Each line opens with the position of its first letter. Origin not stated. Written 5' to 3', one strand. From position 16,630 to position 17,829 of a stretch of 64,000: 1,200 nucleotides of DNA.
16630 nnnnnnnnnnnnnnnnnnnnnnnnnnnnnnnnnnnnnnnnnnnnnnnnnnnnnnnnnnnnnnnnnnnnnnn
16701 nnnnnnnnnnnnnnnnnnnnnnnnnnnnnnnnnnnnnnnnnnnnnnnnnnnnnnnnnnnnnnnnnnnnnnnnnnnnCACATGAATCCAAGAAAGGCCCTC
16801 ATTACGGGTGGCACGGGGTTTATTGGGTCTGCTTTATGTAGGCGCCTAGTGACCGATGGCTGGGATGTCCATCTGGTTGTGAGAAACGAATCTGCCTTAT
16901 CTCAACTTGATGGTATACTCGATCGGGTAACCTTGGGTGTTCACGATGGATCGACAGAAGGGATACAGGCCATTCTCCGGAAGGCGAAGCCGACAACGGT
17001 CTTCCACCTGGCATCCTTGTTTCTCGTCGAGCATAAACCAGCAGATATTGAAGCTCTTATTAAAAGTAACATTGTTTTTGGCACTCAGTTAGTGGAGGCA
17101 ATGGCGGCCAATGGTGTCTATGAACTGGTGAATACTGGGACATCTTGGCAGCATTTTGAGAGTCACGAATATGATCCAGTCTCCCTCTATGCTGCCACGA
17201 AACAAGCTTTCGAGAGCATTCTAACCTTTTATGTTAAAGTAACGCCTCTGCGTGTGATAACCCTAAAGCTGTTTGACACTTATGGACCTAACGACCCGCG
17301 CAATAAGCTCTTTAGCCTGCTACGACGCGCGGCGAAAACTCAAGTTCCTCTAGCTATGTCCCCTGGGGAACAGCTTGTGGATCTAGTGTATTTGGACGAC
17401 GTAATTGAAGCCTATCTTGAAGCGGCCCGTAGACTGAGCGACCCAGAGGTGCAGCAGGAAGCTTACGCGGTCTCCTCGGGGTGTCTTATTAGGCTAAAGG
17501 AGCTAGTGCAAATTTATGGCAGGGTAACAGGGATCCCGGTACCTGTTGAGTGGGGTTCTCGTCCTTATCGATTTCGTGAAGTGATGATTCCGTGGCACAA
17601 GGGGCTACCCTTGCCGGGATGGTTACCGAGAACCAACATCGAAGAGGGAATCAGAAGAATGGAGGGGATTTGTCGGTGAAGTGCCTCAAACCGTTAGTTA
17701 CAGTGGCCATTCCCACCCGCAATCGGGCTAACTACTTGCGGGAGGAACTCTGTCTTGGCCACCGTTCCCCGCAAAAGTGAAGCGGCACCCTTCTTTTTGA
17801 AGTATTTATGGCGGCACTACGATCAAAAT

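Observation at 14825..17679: E1 3-dehydrase with exact C-X57-C-X1-C-X7-C motif and His-for-Lys substitution, followed by AscE/AscF-like genes but no E3 reductase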

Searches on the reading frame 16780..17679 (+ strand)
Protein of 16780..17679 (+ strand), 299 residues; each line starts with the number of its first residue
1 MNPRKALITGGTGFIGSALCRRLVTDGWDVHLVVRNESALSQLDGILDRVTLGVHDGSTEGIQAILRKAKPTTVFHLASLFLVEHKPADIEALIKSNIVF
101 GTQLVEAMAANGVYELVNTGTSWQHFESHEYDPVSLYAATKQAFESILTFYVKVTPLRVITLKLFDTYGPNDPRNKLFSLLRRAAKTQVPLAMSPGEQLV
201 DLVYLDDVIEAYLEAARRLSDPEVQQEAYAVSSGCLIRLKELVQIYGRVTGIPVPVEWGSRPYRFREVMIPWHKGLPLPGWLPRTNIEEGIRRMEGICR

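Call 4: search_protein_families(library=ncbifam, proteins=[window:16780-17679:+])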
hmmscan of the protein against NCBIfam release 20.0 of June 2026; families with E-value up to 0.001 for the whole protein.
window:16780-17679:+ (299 aa): 33 families (the best 25 are shown)
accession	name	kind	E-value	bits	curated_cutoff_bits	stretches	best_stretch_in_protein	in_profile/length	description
TIGR04180.1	EDH_00030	hypoth_equivalog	4.3e-19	68.7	475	1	7-258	2-264/297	NAD-dependent 4,6-dehydratase LegB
TIGR01181.1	dTDP_gluc_dehyt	equivalog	2.3e-18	66.3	365.1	1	6-247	2-258/321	dTDP-glucose 4,6-dehydratase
TIGR01179.1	galE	equivalog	6.4e-18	64.7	262.3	1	6-170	2-179/332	UDP-glucose 4-epimerase GalE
NF042422.1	oxyalk_red_OleD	equivalog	8.2e-16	58.3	580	1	5-246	2-246/329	2-alkyl-3-oxoalkanoate reductase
NF042423.1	oxyalk_red_Shew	equivalog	2e-14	53.4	580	1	4-242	9-249/331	2-alkyl-3-oxoalkanoate reductase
NF007582.0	PRK10217.1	equivalog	1e-12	47.9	698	1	4-110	2-114/355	dTDP-glucose 4,6-dehydratase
NF007490.0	PRK10084.1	subfamily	1.4e-11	44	649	1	5-108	2-111/361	dTDP-glucose 4,6-dehydratase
TIGR02197.1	heptose_epim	equivalog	1.7e-11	43.9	274.6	1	7-265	2-275/316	ADP-glyceromanno-heptose 6-epimerase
TIGR03466.1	HpnA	hypoth_equivalog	1.9e-11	43.4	367.65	1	5-121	2-113/327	hopanoid-associated sugar epimerase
NF047837.1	UDPAcbARedWbcJ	equivalog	1.5e-07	30.7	500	1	5-225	2-195/372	UDP-2-acetamido-2,6-beta-L-arabino-hexul-4-ose reductase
NF006565.0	PRK09072.1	equivalog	2.3e-07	30.7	238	1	4-144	6-158/265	SDR family oxidoreductase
TIGR01777.1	yfcH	hypoth_equivalog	2.7e-07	30.4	207.35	1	7-112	2-101/292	TIGR01777 family oxidoreductase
NF007956.0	PRK10675.1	subfamily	1.4e-06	27.7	394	1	5-121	2-124/338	UDP-glucose 4-epimerase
NF058621.1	DiazavRedAvaA7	equivalog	3.2e-06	27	400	1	6-120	3-113/304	3-diazoavenalumate denitrifying reductase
TIGR02622.1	CDP_4_6_dhtase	equivalog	3.6e-06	26.4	278.45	1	3-128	4-135/352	CDP-glucose 4,6-dehydratase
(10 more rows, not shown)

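Call 5: search_protein_families(library=pfam, proteins=[window:16780-17679:+])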
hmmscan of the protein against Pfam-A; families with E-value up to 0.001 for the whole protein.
window:16780-17679:+ (299 aa): 9 families
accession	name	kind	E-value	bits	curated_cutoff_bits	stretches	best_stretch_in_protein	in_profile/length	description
PF01370.27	Epimerase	-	4.5e-36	124.9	20.9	1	6-221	1-230/240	NAD dependent epimerase/dehydratase family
PF16363.11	GDP_Man_Dehyd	-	7.9e-24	85.1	27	1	7-294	1-332/332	GDP-mannose 4,6 dehydratase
PF01073.25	3Beta_HSD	-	1.3e-10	41.2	22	1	7-229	1-246/280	3-beta hydroxysteroid dehydrogenase/isomerase family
PF02719.21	Polysacc_synt_2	-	5e-09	36.2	20.2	1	7-149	2-150/293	Polysaccharide biosynthesis protein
PF13460.12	NAD_binding_10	-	4.8e-06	27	27.2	1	10-121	1-98/184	NAD(P)H-binding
PF04321.23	RmlD_sub_bind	-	6.2e-06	25.9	27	1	5-169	2-156/287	RmlD substrate binding domain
PF05368.20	NmrA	-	2.5e-05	24.5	27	1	6-257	5-241/298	NmrA-like family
PF00106.31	adh_short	-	2.9e-05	24.1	26.6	1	5-43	2-40/195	short chain dehydrogenase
PF07993.18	NAD_binding_4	-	0.00034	20.3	20.1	0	8-42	1-38/258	Male sterility protein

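Call 49: search_solved_structures(query=window:16780-17679:+, max_evalue=1e-8)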
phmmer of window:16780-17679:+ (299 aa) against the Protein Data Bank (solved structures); distinct sequences matched with E-value up to 1e-8: 17.
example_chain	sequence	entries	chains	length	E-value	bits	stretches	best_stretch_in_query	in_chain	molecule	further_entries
4zrm_A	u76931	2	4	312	5.7e-17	65.4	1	6-292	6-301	UDP-glucose 4-epimerase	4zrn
6wjb_A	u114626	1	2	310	4.1e-16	62.6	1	2-260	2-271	NAD-dependent epimerase/dehydratase family protein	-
8rdg_A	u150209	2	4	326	9.8e-16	61.3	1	5-293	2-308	SDR family NAD(P)-dependent oxidoreductase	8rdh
6wj9_A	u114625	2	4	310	1.6e-15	60.6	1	2-260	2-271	NAD-dependent epimerase/dehydratase family protein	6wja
8rdi_A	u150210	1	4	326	3.5e-15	59.5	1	5-293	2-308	SDR family NAD(P)-dependent oxidoreductase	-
7ys8_A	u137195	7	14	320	6.6e-15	58.6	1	5-217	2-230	UDP-glucose 4-epimerase | UDP-glucose 4-epimerase along with EC 5.1.3.2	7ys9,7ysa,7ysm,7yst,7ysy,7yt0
2p5u_A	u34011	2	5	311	1e-14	58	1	5-293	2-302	UDP-glucose 4-epimerase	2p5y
6kv9_A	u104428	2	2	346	9.7e-13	51.5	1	6-292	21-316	MoeE5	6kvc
3ehe_A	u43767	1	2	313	2.7e-12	50.1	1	7-293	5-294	UDP-glucose 4-epimerase (GalE-1)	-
3icp_A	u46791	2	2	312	9.4e-12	48.3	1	6-292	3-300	NAD-dependent epimerase/dehydratase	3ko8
3aw9_A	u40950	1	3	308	1.1e-10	44.8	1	6-292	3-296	NAD-dependent epimerase/dehydratase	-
5u4q_A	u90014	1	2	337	2.1e-09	40.6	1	2-216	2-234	dTDP-glucose 4,6-dehydratase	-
8vr2_A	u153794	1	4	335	4.4e-09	39.5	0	4-293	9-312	NAD-dependent epimerase/dehydratase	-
8wxk_A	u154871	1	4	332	6.2e-09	39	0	6-285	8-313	UDP-glucose 4-epimerase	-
2pk3_A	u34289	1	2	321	7.4e-09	38.7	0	5-291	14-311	GDP-6-deoxy-D-lyxo-4-hexulose reductase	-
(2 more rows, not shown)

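Call 61: find_homologous_proteins(query=window:16780-17679:+, max_evalue=1e-20)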
Query window:16780-17679:+ (299 aa): 6201 proteins with E <= 1e-20 among 8000 candidates; the best 120 are listed.
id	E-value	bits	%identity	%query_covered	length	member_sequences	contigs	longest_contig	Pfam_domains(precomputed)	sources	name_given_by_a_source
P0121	4.4e-193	658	98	100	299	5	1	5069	PF04321.24,PF16363.12,PF02719.22,PF05368.20,PF01073.26,PF13460.13,PF01370.28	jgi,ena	-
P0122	2.0e-185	633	94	100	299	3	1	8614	PF04321.24,PF16363.12,PF02719.22,PF01073.26,PF01370.28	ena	-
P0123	1.8e-183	627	93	100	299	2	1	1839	PF04321.24,PF16363.12,PF02719.22,PF01073.26,PF01370.28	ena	-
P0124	3.5e-157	540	82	99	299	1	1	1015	PF16363.12,PF02719.22,PF01073.26,PF01370.28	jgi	jgi:nucleoside-diphosphate-sugar epimerase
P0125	1.3e-140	486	71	100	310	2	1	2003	PF04321.24,PF16363.12,PF02719.22,PF01073.26,PF07993.19,PF13460.13,PF01370.28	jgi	-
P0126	1.4e-128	447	67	100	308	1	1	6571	PF16363.12,PF01073.26,PF07993.19,PF13460.13,PF01370.28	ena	-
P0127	4.3e-125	435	64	99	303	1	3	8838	PF16363.12,PF01073.26,PF13460.13,PF01370.28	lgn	-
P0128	2.8e-124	432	64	98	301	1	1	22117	PF16363.12,PF02719.22,PF01073.26,PF13460.13,PF01370.28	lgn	-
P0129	2.5e-123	429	63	99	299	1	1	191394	PF04321.24,PF16363.12,PF02719.22,PF01073.26,PF13460.13,PF01370.28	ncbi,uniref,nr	ncbi:NAD-dependent epimerase/dehydratase family protein [Geomobilimonas luticola]|uniref:NAD(P)-depe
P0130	4.6e-123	429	65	97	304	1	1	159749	PF04321.24,PF16363.12,PF02719.22,PF01073.26,PF01370.28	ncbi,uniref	ncbi:NAD(P)-dependent oxidoreductase [Moorella naiadis]|uniref:NAD-dependent epimerase/dehydratase f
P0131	1.3e-122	427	65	98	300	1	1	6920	PF16363.12,PF05368.20,PF01073.26,PF07993.19,PF13460.13,PF01370.28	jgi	jgi:nucleoside-diphosphate-sugar epimerase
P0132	1.5e-120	420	64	98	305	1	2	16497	PF16363.12,PF01073.26,PF13460.13,PF01370.28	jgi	-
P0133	2.1e-120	420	63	99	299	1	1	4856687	PF16363.12,PF05368.20,PF01073.26,PF07993.19,PF13460.13,PF01370.28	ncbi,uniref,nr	ncbi:NAD(P)-dependent oxidoreductase [Fodinisporobacter ferrooxydans]|uniref:NAD(P)-dependent oxidor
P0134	9.8e-120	418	61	99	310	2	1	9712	PF04321.24,PF16363.12,PF02719.22,PF05368.20,PF01073.26,PF07993.19,PF13460.13,PF01370.28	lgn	-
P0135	2.7e-119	416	64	99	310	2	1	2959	PF04321.24,PF16363.12,PF02719.22,PF05368.20,PF01073.26,PF07993.19,PF13460.13,PF01370.28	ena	-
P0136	4.4e-119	415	71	86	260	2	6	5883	PF16363.12,PF01073.26,PF01370.28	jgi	-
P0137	5.5e-119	415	61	99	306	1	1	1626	PF04321.24,PF16363.12,PF02719.22,PF01073.26,PF13460.13,PF01370.28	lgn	-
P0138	2.0e-118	413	62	99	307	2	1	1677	PF16363.12,PF02719.22,PF01073.26,PF07993.19,PF13460.13,PF01370.28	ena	-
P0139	4.2e-118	412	63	98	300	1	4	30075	PF16363.12,PF05368.20,PF01073.26,PF07993.19,PF13460.13,PF01370.28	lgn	-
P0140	6.6e-118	412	62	99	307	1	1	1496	PF16363.12,PF01073.26,PF07993.19,PF01370.28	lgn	-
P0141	9.6e-118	411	61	99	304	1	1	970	PF04321.24,PF16363.12,PF01073.26,PF07993.19,PF01370.28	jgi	jgi:nucleoside-diphosphate-sugar epimerase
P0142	9.7e-118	411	63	99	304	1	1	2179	PF04321.24,PF16363.12,PF02719.22,PF01073.26,PF01370.28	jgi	-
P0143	1.0e-117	411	63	100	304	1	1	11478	PF16363.12,PF01073.26,PF01370.28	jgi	-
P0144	1.5e-117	410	61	97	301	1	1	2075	PF16363.12,PF02719.22,PF05368.20,PF01073.26,PF01370.28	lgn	-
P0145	2.0e-117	410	61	99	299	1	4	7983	PF16363.12,PF02719.22,PF05368.20,PF01073.26,PF07993.19,PF01370.28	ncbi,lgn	-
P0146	3.1e-117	409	61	100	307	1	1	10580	PF16363.12,PF02719.22,PF05368.20,PF01073.26,PF01370.28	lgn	-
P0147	4.0e-117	409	62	99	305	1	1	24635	PF04321.24,PF16363.12,PF02719.22,PF05368.20,PF01073.26,PF07993.19,PF13460.13,PF01370.28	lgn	-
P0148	6.0e-117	408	61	99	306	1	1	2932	PF04321.24,PF16363.12,PF02719.22,PF01073.26,PF13460.13,PF01370.28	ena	-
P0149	9.7e-117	408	65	97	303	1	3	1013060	PF04321.24,PF16363.12,PF02719.22,PF05368.20,PF01073.26,PF13460.13,PF01370.28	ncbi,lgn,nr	ncbi:MAG: NAD-dependent dehydratase [Geobacter sp.]|nr:MAG: NAD-dependent dehydratase [Geobacter sp.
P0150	1.5e-116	407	61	98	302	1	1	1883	PF16363.12,PF02719.22,PF05368.20,PF01073.26,PF01370.28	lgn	-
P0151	2.5e-116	406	63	99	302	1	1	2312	PF16363.12,PF02719.22,PF01073.26,PF07993.19,PF01370.28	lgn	-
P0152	4.8e-116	405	61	98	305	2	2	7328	PF04321.24,PF16363.12,PF01073.26,PF13460.13,PF01370.28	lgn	-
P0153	5.5e-116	405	63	97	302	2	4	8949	PF16363.12,PF05368.20,PF01073.26,PF07993.19,PF13460.13,PF01370.28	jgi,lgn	jgi:nucleoside-diphosphate-sugar epimerase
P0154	6.5e-116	405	61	98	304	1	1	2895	PF04321.24,PF16363.12,PF02719.22,PF01073.26,PF07993.19,PF01370.28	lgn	-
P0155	1.0e-115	404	63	98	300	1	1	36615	PF04321.24,PF16363.12,PF02719.22,PF05368.20,PF01073.26,PF07993.19,PF13460.13,PF01370.28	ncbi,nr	ncbi:NAD(P)-dependent oxidoreductase [Dehalococcoidia bacterium]|nr:NAD(P)-dependent oxidoreductase 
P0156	1.3e-115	404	60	97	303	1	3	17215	PF16363.12,PF02719.22,PF01073.26,PF01370.28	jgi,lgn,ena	-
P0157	1.3e-115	404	60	97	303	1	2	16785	PF16363.12,PF01073.26,PF01370.28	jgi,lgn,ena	-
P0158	1.4e-115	404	62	98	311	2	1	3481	PF04321.24,PF16363.12,PF02719.22,PF05368.20,PF01073.26,PF07993.19,PF13460.13,PF00106.32,PF01370.28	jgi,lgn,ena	jgi:nucleoside-diphosphate-sugar epimerase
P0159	2.0e-115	403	60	98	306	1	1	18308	PF16363.12,PF02719.22,PF01073.26,PF07993.19,PF01370.28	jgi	jgi:nucleoside-diphosphate-sugar epimerase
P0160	2.5e-115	403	61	100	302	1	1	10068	PF04321.24,PF16363.12,PF02719.22,PF05368.20,PF01073.26,PF01370.28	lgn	-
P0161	2.7e-115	403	62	99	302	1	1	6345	PF16363.12,PF01073.26,PF01370.28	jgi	-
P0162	4.7e-115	402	62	99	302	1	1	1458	PF16363.12,PF01073.26,PF01370.28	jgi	-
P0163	5.5e-115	402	60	98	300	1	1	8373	PF04321.24,PF16363.12,PF02719.22,PF05368.20,PF01073.26,PF01370.28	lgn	-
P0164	6.7e-115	402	63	98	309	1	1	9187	PF16363.12,PF02719.22,PF05368.20,PF01073.26,PF07993.19,PF13460.13,PF01370.28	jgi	jgi:nucleoside-diphosphate-sugar epimerase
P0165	8.9e-115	401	60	98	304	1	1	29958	PF04321.24,PF16363.12,PF02719.22,PF05368.20,PF01073.26,PF13460.13,PF01370.28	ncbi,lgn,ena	-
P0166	2.3e-114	400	59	98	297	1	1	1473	PF04321.24,PF16363.12,PF01073.26,PF01370.28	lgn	-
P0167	2.9e-114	400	61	97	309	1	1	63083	PF04321.24,PF16363.12,PF02719.22,PF01073.26,PF07993.19,PF01370.28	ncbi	-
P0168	3.0e-114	400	60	97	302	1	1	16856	PF04321.24,PF16363.12,PF02719.22,PF01073.26,PF07993.19,PF13460.13,PF01370.28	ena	-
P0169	3.0e-114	400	61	99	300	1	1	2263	PF04321.24,PF16363.12,PF02719.22,PF05368.20,PF01073.26,PF07993.19,PF13460.13,PF01370.28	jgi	jgi:nucleoside-diphosphate-sugar epimerase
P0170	3.1e-114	400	62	99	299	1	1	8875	PF16363.12,PF01073.26,PF01370.28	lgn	-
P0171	4.5e-114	399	61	98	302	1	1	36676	PF16363.12,PF02719.22,PF05368.20,PF01073.26,PF07993.19,PF13460.13,PF00106.32,PF01370.28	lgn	-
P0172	4.9e-114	399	62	97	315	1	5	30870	PF04321.24,PF16363.12,PF05368.20,PF01073.26,PF07993.19,PF13460.13,PF00106.32,PF01370.28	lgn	-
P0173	6.7e-114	398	61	99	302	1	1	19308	PF16363.12,PF01073.26,PF01370.28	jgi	-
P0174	8.0e-114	398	58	99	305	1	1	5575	PF16363.12,PF05368.20,PF01073.26,PF01370.28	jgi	jgi:nucleoside-diphosphate-sugar epimerase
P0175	9.0e-114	398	61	98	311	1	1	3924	PF04321.24,PF16363.12,PF02719.22,PF05368.20,PF01073.26,PF07993.19,PF13460.13,PF01370.28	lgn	-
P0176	1.1e-113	398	59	98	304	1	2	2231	PF04321.24,PF16363.12,PF02719.22,PF05368.20,PF01073.26,PF13460.13,PF00106.32,PF01370.28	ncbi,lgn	-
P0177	1.3e-113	397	62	98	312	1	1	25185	PF04321.24,PF16363.12,PF02719.22,PF05368.20,PF01073.26,PF07993.19,PF13460.13,PF01370.28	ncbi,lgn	-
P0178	1.3e-113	397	59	98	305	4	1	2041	PF16363.12,PF01073.26,PF07993.19,PF01370.28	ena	-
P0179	1.5e-113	397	59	97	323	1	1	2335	PF04321.24,PF16363.12,PF05368.20,PF01073.26,PF13460.13,PF00106.32,PF01370.28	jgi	-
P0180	1.6e-113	397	61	98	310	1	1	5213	PF04321.24,PF16363.12,PF02719.22,PF05368.20,PF01073.26,PF07993.19,PF13460.13,PF01370.28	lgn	-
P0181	1.8e-113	397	58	99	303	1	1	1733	PF04321.24,PF16363.12,PF02719.22,PF01073.26,PF13460.13,PF01370.28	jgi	jgi:nucleoside-diphosphate-sugar epimerase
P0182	2.6e-113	396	57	98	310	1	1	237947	PF04321.24,PF16363.12,PF02719.22,PF05368.20,PF01073.26,PF07993.19,PF13460.13,PF01370.28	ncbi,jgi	jgi:nucleoside-diphosphate-sugar epimerase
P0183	3.2e-113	396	59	99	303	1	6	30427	PF04321.24,PF16363.12,PF02719.22,PF05368.20,PF01073.26,PF13460.13,PF00106.32,PF01370.28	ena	-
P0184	3.7e-113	396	60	97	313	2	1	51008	PF16363.12,PF01073.26,PF13460.13,PF01370.28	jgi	jgi:nucleoside-diphosphate-sugar epimerase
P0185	4.1e-113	396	61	98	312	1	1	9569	PF16363.12,PF02719.22,PF05368.20,PF01073.26,PF13460.13,PF01370.28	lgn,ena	-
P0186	4.6e-113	396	60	100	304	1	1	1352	PF16363.12,PF02719.22,PF01073.26,PF01370.28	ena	-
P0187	4.7e-113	396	60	98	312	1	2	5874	PF04321.24,PF16363.12,PF02719.22,PF05368.20,PF01073.26,PF13460.13,PF01370.28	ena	-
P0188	5.0e-113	396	59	98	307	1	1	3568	PF04321.24,PF16363.12,PF02719.22,PF05368.20,PF01073.26,PF13460.13,PF01370.28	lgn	-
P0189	5.7e-113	395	58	100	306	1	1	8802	PF04321.24,PF16363.12,PF02719.22,PF01073.26,PF07993.19,PF13460.13,PF01370.28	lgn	-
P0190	6.3e-113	395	60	96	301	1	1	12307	PF04321.24,PF16363.12,PF02719.22,PF05368.20,PF01073.26,PF07993.19,PF13460.13,PF01370.28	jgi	-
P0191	6.3e-113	395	59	100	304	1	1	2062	PF04321.24,PF16363.12,PF02719.22,PF01073.26,PF01370.28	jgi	jgi:nucleoside-diphosphate-sugar epimerase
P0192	8.3e-113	395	56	99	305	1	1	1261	PF16363.12,PF01073.26,PF07993.19,PF01370.28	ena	-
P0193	8.5e-113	395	61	97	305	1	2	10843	PF04321.24,PF16363.12,PF02719.22,PF05368.20,PF01073.26,PF07993.19,PF13460.13,PF01370.28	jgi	jgi:nucleoside-diphosphate-sugar epimerase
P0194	1.0e-112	395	60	97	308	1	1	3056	PF04321.24,PF16363.12,PF02719.22,PF01073.26,PF07993.19,PF13460.13,PF01370.28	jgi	jgi:nucleoside-diphosphate-sugar epimerase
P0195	1.2e-112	394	59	100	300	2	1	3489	PF04321.24,PF16363.12,PF02719.22,PF01073.26,PF01370.28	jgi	-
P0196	1.4e-112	394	61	96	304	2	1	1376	PF04321.24,PF16363.12,PF02719.22,PF05368.20,PF01073.26,PF07993.19,PF13460.13,PF01370.28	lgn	-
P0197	1.6e-112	394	60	99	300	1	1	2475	PF04321.24,PF16363.12,PF02719.22,PF01073.26,PF01370.28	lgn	-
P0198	1.7e-112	394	60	100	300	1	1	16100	PF16363.12,PF02719.22,PF01073.26,PF01370.28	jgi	-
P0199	2.3e-112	393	60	99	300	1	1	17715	PF04321.24,PF16363.12,PF02719.22,PF01073.26,PF01370.28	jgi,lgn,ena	jgi:nucleoside-diphosphate-sugar epimerase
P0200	2.5e-112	393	59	99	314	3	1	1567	PF04321.24,PF16363.12,PF02719.22,PF05368.20,PF01073.26,PF13460.13,PF01370.28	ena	-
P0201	3.0e-112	393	61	98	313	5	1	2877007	PF04321.24,PF16363.12,PF01073.26,PF07993.19,PF13460.13,PF01370.28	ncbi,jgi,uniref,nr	ncbi:NAD-dependent dehydratase [Sulfuriferula sp. AH1]|uniref:NAD-dependent epimerase/dehydratase fa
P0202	3.3e-112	393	58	98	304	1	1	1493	PF16363.12,PF02719.22,PF01073.26,PF07993.19,PF01370.28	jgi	jgi:nucleoside-diphosphate-sugar epimerase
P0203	4.3e-112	393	59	98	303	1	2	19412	PF16363.12,PF02719.22,PF01073.26,PF01370.28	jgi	-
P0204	4.6e-112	392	59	98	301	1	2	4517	PF16363.12,PF01073.26,PF07993.19,PF01370.28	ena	-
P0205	4.9e-112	392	58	98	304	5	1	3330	PF04321.24,PF16363.12,PF05368.20,PF01073.26,PF13460.13,PF01370.28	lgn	-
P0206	5.0e-112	392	60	99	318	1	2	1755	PF16363.12,PF01073.26,PF01370.28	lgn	-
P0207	5.1e-112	392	59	98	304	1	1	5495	PF16363.12,PF02719.22,PF05368.20,PF01073.26,PF01370.28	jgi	-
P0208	5.7e-112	392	60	96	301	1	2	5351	PF16363.12,PF02719.22,PF05368.20,PF01073.26,PF07993.19,PF13460.13,PF01370.28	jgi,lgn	-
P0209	6.0e-112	392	59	100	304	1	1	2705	PF16363.12,PF01073.26,PF01370.28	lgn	-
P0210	6.5e-112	392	59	97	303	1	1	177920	PF16363.12,PF02719.22,PF01073.26,PF01370.28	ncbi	ncbi:MAG: NAD(P)-dependent oxidoreductase [Carboxydocellales bacterium]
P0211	7.1e-112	392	58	98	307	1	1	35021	PF16363.12,PF02719.22,PF05368.20,PF01073.26,PF07993.19,PF13460.13,PF01370.28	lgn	-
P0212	7.4e-112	392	59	98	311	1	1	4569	PF16363.12,PF02719.22,PF05368.20,PF01073.26,PF07993.19,PF13460.13,PF01370.28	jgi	jgi:nucleoside-diphosphate-sugar epimerase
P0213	1.0e-111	391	59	98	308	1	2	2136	PF16363.12,PF02719.22,PF01073.26,PF01370.28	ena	-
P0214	1.0e-111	391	61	99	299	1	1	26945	PF08659.17,PF16363.12,PF02719.22,PF01073.26,PF01370.28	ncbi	-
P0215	1.1e-111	391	57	99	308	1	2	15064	PF04321.24,PF16363.12,PF02719.22,PF05368.20,PF01073.26,PF07993.19,PF01370.28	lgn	-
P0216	1.2e-111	391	57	98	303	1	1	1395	PF16363.12,PF01073.26,PF07993.19,PF01370.28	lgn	-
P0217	1.2e-111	391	58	98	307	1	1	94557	PF04321.24,PF16363.12,PF02719.22,PF05368.20,PF01073.26,PF07993.19,PF13460.13,PF01370.28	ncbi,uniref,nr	ncbi:NAD(P)-dependent oxidoreductase [Phormidium sp. LEGE 05292]|uniref:NAD-dependent epimerase/dehy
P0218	1.2e-111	391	60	99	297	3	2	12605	PF04321.24,PF16363.12,PF02719.22,PF01073.26,PF01370.28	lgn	-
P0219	1.2e-111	391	60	98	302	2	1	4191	PF16363.12,PF01073.26,PF13460.13,PF01370.28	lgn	-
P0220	1.4e-111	391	59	99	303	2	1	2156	PF16363.12,PF01073.26,PF07993.19,PF01370.28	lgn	-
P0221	1.5e-111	391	58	98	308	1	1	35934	PF04321.24,PF16363.12,PF05368.20,PF01073.26,PF01370.28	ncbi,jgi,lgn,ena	-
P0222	1.5e-111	391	58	97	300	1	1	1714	PF04321.24,PF16363.12,PF02719.22,PF01073.26,PF13460.13,PF01370.28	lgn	-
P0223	1.5e-111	391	60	99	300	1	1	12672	PF04321.24,PF16363.12,PF02719.22,PF01073.26,PF01370.28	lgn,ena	-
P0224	1.6e-111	391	60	98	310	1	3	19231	PF04321.24,PF16363.12,PF02719.22,PF05368.20,PF01073.26,PF13460.13,PF01370.28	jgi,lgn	-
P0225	1.7e-111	391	58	98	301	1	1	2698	PF16363.12,PF02719.22,PF01073.26,PF01370.28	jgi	-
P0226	1.8e-111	390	58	97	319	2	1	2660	PF04321.24,PF16363.12,PF05368.20,PF01073.26,PF01370.28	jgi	-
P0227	1.8e-111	390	60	98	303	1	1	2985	PF04321.24,PF16363.12,PF02719.22,PF05368.20,PF01073.26,PF07993.19,PF13460.13,PF01370.28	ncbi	-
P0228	1.9e-111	390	57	100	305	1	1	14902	PF04321.24,PF16363.12,PF02719.22,PF01073.26,PF01370.28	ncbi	-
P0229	2.0e-111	390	61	97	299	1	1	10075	PF16363.12,PF01073.26,PF01370.28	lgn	-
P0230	2.0e-111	390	61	98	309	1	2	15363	PF16363.12,PF02719.22,PF01073.26,PF13460.13,PF01370.28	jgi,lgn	jgi:nucleoside-diphosphate-sugar epimerase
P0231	2.2e-111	390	58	98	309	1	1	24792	PF04321.24,PF16363.12,PF02719.22,PF05368.20,PF01073.26,PF13460.13,PF00106.32,PF01370.28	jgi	-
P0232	2.3e-111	390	59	97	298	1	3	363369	PF04321.24,PF16363.12,PF02719.22,PF05368.20,PF01073.26,PF01370.28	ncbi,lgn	-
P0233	2.6e-111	390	58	99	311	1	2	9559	PF04321.24,PF16363.12,PF02719.22,PF01073.26,PF13460.13,PF01370.28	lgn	-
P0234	2.7e-111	390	60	98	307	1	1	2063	PF04321.24,PF16363.12,PF02719.22,PF05368.20,PF01073.26,PF07993.19,PF13460.13,PF01370.28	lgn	-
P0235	3.3e-111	390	58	99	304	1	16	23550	PF16363.12,PF01073.26,PF01370.28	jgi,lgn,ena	-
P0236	3.7e-111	389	60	97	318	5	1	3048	PF04321.24,PF16363.12,PF02719.22,PF01073.26,PF01370.28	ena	-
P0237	3.8e-111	389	58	98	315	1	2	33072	PF04321.24,PF16363.12,PF02719.22,PF05368.20,PF01073.26,PF01370.28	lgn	-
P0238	3.9e-111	389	59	99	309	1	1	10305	PF04321.24,PF16363.12,PF02719.22,PF05368.20,PF01073.26,PF01370.28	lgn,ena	-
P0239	4.0e-111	389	59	96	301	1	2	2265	PF16363.12,PF02719.22,PF05368.20,PF01073.26,PF13460.13,PF01370.28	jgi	jgi:nucleoside-diphosphate-sugar epimerase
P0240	4.2e-111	389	61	97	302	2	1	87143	PF16363.12,PF02719.22,PF05368.20,PF01073.26,PF07993.19,PF13460.13,PF00106.32,PF01370.28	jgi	jgi:nucleoside-diphosphate-sugar epimerase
